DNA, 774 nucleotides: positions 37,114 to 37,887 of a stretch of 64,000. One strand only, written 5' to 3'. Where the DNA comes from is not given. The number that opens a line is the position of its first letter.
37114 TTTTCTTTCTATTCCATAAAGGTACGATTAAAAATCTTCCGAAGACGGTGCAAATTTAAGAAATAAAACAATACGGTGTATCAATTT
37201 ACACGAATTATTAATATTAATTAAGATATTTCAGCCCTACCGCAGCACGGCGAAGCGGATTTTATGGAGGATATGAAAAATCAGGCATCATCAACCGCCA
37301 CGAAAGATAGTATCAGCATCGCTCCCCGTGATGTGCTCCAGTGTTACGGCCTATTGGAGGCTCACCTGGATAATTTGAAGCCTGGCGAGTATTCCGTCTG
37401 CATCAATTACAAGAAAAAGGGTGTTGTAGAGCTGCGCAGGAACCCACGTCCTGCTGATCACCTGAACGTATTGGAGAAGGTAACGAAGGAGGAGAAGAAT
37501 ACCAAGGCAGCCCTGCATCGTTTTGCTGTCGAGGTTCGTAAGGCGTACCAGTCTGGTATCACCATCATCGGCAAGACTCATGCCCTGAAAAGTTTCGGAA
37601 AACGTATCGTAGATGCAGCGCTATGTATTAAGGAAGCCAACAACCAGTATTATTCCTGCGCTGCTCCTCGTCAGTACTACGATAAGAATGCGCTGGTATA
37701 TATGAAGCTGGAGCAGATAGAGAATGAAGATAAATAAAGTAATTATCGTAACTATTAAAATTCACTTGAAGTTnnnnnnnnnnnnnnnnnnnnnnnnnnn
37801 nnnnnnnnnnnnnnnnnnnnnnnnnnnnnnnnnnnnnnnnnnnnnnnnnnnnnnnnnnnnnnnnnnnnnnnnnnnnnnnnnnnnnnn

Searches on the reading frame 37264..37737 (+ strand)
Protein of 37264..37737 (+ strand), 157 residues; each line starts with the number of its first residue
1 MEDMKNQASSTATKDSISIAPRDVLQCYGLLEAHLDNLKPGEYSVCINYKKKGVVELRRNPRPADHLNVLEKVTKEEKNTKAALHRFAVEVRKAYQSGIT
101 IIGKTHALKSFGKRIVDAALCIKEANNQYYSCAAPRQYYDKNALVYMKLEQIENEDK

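Call 39: search_protein_families(library=pfam, proteins=[window:37264-37737:+], max_evalue=0.05)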
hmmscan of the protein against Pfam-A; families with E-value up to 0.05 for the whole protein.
window:37264-37737:+ (157 aa): 1 family
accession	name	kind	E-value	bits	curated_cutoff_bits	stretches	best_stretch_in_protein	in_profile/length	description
PF22872.1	DUF7018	-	0.012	16.3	27.8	1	72-146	1-73/116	Domain of unknown function (DUF7018)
